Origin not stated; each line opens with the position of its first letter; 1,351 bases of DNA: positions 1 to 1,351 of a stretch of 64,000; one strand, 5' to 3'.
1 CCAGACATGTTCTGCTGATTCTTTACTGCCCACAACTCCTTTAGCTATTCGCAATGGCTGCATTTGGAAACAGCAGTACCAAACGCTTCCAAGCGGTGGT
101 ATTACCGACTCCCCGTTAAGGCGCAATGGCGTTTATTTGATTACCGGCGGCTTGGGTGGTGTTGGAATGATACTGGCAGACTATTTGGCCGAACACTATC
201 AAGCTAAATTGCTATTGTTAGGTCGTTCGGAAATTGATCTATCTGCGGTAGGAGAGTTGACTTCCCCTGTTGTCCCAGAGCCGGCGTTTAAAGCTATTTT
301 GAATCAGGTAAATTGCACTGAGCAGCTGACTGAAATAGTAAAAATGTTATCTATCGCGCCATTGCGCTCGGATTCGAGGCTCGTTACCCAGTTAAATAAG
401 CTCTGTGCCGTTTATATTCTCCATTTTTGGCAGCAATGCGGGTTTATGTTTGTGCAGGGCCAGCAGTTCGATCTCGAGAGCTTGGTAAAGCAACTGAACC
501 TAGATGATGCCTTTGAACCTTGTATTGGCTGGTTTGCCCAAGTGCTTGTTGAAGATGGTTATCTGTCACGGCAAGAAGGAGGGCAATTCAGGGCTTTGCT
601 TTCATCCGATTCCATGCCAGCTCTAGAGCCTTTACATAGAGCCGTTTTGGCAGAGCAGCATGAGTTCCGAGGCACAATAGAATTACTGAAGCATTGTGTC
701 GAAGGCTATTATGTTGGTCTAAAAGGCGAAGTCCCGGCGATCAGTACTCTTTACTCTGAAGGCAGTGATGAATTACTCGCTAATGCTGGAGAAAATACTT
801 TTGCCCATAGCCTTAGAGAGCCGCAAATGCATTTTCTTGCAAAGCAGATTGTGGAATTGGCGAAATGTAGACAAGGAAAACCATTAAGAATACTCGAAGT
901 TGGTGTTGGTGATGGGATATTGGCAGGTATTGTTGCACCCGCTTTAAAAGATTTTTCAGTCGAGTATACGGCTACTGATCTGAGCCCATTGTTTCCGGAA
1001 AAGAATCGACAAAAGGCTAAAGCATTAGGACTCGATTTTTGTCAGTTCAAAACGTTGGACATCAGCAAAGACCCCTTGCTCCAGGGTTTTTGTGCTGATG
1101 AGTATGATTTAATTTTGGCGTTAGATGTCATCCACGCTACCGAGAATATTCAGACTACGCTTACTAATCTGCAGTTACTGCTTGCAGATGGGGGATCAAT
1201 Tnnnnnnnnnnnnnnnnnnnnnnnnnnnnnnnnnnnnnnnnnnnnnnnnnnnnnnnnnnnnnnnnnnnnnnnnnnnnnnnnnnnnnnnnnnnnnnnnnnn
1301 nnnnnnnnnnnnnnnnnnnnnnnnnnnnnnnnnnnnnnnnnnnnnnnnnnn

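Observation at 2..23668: Intact five-ORF hybrid PKS-NRPS operon ending in a Dab-forming aminotransferase: candidate uncharacterised lipopeptide pathway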

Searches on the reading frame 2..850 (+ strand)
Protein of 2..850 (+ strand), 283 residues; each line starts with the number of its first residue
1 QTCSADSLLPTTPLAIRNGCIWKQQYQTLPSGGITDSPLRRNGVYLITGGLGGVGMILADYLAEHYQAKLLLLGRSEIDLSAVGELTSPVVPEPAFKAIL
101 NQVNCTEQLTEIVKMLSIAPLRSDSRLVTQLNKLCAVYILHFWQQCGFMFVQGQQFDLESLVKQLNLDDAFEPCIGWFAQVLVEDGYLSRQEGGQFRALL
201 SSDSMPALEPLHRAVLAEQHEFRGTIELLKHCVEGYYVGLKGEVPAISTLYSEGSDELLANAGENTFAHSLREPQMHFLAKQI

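Call 21: search_protein_families(library=pfam, proteins=[window:2-850:+], max_evalue=10)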
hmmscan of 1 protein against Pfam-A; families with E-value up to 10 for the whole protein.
window:2-850:+ (283 aa): 3 families
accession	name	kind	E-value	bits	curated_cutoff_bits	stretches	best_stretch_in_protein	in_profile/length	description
PF08659.16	KR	-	3.9e-07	30.6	22.6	1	43-78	1-36/180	KR domain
PF02719.21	Polysacc_synt_2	-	0.012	15.2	20.2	1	46-115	2-75/293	Polysaccharide biosynthesis protein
PF23441.1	SDR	-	0.23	11.2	27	1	42-89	7-55/258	SDR-like rossmann domain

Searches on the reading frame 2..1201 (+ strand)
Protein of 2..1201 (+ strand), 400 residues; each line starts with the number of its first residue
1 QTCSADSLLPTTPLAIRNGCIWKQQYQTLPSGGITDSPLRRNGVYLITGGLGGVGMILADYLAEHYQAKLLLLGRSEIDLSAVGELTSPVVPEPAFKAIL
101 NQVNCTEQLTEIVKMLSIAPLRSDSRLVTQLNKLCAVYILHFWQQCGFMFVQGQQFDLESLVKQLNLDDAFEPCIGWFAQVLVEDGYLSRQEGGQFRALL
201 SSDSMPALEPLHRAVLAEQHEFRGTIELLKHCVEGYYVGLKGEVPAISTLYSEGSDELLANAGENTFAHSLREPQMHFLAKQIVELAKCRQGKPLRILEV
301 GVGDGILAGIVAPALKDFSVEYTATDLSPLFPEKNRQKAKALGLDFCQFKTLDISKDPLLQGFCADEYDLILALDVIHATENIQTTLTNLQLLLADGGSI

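Call 20: find_related_loci(query=window:2-1201:+, collection=metagenome_contigs, flank=10000)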
Query window:2-1201:+ (400 aa) in metagenome_contigs; peptide patterns used: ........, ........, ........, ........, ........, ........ (x = any residue, [..] = any of these).
24 stretches matched a pattern, but none encodes a relative of the query by tblastn (E <= 1e-3).
